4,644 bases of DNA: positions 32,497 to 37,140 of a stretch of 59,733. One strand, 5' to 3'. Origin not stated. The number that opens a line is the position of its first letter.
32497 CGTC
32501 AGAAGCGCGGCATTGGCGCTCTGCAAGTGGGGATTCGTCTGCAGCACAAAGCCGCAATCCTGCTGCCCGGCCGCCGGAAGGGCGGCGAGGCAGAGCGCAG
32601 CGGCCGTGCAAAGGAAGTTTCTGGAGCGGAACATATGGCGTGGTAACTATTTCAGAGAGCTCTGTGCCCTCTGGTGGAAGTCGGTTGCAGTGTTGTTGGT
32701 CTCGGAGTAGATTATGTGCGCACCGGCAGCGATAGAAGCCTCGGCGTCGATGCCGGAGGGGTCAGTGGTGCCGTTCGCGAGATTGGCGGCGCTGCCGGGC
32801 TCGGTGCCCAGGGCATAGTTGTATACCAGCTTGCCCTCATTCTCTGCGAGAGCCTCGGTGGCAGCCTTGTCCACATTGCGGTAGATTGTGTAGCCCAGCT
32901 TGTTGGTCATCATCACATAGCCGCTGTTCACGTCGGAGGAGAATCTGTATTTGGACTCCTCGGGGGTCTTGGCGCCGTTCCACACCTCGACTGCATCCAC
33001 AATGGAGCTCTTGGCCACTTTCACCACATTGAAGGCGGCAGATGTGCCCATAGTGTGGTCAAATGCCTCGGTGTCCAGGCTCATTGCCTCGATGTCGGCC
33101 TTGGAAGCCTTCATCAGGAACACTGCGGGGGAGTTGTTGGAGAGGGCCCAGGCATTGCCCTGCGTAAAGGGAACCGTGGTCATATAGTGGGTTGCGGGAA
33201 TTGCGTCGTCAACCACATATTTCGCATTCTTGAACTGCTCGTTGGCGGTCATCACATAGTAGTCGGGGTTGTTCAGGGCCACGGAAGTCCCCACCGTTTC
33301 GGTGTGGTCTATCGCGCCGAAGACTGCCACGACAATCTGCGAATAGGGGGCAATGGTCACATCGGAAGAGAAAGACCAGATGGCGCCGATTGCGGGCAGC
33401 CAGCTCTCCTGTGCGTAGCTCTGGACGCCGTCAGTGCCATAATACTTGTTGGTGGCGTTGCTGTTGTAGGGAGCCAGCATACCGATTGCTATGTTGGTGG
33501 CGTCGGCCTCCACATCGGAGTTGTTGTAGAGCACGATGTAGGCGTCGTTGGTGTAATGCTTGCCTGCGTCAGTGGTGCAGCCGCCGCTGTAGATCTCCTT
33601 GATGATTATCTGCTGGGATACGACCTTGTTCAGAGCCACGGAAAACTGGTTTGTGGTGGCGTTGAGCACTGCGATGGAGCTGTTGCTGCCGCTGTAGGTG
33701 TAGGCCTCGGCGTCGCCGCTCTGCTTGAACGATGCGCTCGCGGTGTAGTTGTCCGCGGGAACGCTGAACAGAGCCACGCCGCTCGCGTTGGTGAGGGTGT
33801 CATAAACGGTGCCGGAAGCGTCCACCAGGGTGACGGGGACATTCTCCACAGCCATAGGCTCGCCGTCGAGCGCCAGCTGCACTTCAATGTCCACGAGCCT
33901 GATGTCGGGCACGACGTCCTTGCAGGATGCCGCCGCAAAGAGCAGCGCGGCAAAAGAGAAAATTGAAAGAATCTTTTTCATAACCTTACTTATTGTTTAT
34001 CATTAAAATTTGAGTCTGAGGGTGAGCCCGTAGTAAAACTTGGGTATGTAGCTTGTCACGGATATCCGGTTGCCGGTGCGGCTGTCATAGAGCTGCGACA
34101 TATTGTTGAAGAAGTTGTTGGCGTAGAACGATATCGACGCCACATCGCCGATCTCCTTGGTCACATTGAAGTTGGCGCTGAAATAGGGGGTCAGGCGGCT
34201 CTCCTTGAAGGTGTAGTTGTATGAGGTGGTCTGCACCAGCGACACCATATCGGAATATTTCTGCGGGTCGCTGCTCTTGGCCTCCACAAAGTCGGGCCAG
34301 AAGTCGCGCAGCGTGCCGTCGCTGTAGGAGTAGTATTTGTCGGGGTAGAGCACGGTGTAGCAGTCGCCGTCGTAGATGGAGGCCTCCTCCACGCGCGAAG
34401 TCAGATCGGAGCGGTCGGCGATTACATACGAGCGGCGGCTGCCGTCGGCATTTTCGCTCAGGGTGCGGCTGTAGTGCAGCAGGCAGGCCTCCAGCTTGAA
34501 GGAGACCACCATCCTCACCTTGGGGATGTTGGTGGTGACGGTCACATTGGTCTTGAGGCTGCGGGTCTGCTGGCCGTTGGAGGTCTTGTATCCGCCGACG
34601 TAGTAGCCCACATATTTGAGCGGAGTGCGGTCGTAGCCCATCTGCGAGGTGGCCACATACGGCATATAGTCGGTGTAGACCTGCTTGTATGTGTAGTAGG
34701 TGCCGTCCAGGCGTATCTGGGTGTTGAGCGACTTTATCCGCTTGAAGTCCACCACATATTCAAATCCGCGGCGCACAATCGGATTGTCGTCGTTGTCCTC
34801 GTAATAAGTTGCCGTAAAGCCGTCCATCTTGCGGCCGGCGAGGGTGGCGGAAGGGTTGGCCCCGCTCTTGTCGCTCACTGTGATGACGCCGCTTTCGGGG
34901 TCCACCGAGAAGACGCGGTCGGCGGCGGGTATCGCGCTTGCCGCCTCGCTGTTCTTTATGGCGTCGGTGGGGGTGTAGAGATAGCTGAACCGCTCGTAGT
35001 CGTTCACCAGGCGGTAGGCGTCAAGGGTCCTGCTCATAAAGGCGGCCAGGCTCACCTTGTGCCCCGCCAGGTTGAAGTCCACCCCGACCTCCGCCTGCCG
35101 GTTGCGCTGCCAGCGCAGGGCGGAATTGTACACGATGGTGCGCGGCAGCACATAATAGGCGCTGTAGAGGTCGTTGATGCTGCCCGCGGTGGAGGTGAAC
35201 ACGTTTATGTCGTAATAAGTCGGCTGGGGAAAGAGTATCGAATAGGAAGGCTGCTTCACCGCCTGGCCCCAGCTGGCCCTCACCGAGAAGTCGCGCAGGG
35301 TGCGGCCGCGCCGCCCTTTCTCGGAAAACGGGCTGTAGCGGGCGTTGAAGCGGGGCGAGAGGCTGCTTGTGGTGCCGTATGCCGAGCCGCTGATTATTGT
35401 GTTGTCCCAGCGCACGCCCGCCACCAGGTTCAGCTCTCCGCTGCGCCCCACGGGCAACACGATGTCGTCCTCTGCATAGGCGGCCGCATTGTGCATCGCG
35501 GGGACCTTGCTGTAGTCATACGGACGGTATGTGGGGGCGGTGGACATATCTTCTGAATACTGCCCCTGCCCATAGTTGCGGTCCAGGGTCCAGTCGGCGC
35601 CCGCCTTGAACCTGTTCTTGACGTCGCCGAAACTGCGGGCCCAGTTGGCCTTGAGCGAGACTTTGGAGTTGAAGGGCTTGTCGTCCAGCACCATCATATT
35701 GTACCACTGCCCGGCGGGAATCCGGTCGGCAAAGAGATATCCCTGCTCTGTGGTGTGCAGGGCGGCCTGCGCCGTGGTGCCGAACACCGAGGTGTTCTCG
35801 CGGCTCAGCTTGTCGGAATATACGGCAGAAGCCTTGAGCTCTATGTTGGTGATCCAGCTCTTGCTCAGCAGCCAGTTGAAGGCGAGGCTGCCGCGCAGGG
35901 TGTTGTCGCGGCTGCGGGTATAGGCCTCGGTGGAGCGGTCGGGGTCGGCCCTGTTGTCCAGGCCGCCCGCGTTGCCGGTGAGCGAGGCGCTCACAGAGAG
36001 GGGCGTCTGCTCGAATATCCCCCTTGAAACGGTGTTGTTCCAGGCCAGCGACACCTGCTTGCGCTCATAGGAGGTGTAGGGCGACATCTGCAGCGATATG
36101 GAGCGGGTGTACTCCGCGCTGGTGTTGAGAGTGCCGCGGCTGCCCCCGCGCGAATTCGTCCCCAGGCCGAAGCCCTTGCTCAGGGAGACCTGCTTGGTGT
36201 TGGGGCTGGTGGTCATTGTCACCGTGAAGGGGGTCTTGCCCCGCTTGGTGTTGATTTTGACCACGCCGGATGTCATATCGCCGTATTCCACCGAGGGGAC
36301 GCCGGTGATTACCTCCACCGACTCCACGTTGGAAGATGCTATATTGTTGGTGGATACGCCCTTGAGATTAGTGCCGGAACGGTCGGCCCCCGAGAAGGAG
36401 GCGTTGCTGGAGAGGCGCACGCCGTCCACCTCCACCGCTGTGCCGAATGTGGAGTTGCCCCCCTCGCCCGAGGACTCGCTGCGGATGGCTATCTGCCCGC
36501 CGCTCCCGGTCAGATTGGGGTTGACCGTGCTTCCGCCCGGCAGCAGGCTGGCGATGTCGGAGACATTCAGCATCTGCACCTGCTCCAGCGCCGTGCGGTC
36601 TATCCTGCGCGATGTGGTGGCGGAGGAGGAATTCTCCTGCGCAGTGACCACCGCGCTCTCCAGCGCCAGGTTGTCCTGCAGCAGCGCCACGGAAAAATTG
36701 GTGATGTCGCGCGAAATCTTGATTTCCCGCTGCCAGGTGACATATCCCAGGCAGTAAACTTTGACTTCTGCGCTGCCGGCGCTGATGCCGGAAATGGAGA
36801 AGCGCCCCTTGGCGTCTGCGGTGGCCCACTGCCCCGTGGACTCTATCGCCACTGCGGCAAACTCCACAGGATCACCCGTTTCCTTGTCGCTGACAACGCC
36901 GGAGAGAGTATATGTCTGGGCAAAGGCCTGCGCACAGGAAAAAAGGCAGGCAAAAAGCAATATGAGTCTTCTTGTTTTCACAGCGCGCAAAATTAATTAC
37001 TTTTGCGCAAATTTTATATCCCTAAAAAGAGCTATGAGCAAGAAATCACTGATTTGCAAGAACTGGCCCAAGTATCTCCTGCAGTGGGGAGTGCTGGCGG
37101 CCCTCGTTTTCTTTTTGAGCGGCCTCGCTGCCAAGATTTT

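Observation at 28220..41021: Candidate protease-associated TonB-dependent import locus with a redox module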

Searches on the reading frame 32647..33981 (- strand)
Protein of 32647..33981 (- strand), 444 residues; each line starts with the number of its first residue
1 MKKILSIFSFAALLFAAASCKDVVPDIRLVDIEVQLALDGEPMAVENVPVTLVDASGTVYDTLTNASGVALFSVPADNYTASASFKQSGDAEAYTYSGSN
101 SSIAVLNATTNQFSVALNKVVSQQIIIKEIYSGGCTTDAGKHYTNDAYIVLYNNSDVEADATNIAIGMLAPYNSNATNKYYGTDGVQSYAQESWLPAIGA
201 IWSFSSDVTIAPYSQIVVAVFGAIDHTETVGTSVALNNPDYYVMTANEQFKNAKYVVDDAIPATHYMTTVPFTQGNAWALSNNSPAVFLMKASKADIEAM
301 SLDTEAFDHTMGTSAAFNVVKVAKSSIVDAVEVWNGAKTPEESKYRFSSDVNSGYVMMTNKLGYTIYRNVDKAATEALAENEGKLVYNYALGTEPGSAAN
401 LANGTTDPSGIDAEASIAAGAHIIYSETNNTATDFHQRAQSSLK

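Call 5: search_protein_families(library=pfam, proteins=[window:32647-33981:-], max_evalue=0.01)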
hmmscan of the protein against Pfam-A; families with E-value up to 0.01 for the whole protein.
window:32647-33981:- (444 aa): 1 family
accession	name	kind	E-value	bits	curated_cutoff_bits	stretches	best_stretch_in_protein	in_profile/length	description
PF16215.11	DUF4876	-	3.5e-09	37.4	27.9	1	214-380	4-162/186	Protein of unknown function (DUF4876)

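Call 6: search_protein_families(library=ncbifam, proteins=[window:32647-33981:-], max_evalue=0.01)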
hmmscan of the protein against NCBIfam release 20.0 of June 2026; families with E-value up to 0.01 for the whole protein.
window:32647-33981:- (444 aa): 0 families

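Call 17: search_solved_structures(query=window:32647-33981:-, max_evalue=1)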
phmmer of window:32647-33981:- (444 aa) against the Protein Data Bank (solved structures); distinct sequences matched with E-value up to 1: 1.
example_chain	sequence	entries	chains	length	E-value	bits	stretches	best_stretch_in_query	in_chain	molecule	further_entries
3oic_A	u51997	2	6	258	0.76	12.1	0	93-146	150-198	Enoyl-[acyl-carrier-protein] reductase [NADPH]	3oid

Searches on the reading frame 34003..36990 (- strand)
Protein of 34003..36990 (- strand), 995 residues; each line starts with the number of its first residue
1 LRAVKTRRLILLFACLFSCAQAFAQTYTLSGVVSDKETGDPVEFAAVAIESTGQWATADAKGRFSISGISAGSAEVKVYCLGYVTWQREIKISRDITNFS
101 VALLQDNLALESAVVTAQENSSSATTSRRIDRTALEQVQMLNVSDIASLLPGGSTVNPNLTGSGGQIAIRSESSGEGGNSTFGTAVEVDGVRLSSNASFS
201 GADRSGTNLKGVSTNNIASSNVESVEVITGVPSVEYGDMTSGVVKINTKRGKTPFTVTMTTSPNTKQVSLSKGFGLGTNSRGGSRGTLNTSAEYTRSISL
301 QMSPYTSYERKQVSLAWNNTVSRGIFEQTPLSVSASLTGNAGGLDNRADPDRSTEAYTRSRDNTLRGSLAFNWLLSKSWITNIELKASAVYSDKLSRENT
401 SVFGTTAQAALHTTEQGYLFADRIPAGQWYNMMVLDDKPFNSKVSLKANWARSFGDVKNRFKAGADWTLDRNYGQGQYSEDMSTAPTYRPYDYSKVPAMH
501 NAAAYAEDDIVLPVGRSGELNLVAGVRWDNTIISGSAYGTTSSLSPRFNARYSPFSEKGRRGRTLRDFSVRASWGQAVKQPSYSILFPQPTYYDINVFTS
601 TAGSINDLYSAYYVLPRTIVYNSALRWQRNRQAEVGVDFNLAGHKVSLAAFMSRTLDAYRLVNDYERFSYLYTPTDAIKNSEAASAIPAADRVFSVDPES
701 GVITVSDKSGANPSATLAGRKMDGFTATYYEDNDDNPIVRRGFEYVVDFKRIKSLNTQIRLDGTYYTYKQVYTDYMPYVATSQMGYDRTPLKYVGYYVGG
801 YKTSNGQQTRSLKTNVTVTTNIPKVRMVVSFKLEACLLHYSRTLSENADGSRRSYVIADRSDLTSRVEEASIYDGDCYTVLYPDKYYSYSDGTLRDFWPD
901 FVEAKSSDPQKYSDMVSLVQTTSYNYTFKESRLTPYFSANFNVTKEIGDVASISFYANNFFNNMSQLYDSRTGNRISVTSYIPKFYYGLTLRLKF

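Call 5: search_protein_families(library=pfam, proteins=[window:34003-36990:-], max_evalue=0.01)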
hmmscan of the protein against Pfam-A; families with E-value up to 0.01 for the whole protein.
window:34003-36990:- (995 aa): 5 families
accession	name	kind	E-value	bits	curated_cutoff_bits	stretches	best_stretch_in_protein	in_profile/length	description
PF13715.12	CarbopepD_reg_2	-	8.1e-15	55.1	32.2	1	29-115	1-88/88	CarboxypepD_reg-like domain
PF13620.12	CarboxypepD_reg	-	1.8e-11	44.6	32.3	1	28-94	1-71/82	Carboxypeptidase regulatory-like domain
PF07715.20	Plug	-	8.6e-09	36.3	23.9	1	123-242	7-105/107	TonB-dependent Receptor Plug Domain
PF12985.13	DUF3869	-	1.3e-05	25.7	24.5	1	26-92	5-68/85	Domain of unknown function (DUF3869)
PF14686.12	fn3_3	-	0.0039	17.4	24.4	0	55-94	28-69/75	Polysaccharide lyase family 4, domain II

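Call 6: search_protein_families(library=ncbifam, proteins=[window:34003-36990:-], max_evalue=0.01)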
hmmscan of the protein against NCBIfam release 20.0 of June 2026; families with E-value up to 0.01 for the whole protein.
window:34003-36990:- (995 aa): 1 family
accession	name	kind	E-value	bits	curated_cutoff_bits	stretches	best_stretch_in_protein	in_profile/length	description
TIGR01783.1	TonB-siderophor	subfamily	5.9e-08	31.8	223.5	1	130-418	9-269/649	TonB-dependent siderophore receptor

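Call 16: search_solved_structures(query=window:34003-36990:-, max_evalue=0.01)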
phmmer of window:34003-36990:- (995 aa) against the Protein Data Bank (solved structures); distinct sequences matched with E-value up to 0.01: 0.

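Call 41: search_solved_structures(query=A3, max_evalue=1)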
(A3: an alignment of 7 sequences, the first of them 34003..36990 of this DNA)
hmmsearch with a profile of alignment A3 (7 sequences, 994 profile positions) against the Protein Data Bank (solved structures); distinct sequences matched with E-value up to 1: 11.
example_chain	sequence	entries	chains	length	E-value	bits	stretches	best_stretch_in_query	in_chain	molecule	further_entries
9hfj_A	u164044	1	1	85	0.00061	21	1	19-98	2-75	SusC homolog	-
6v81_A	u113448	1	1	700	0.004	18.3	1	203-252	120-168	Probable TonB-dependent receptor YncD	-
9c4o_A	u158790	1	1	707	0.0042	18.3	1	203-252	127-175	Pyrroloquinoline quinone transporter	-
4u3s_B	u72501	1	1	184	0.013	16.7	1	22-81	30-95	Cellulosomal scaffoldin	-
4wi0_B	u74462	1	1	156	0.018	16.1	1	31-81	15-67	Cellulosomal scaffoldin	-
5out_A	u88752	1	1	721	0.1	13.7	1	107-243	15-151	Ferric enterobactin receptor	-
6r1f_A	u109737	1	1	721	0.1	13.7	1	107-243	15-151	Ferric enterobactin receptor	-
6q5e_A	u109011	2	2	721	0.1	13.6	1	107-243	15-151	Ferric enterobactin receptor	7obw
6i2j_A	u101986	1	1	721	0.1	13.6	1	107-243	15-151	Ferric enterobactin receptor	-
5m9b_A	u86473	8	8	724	0.11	13.6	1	107-243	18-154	Ferric enterobactin receptor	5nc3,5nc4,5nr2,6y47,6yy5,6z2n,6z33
5mzs_A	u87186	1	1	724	0.11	13.6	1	107-243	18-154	Ferric enterobactin receptor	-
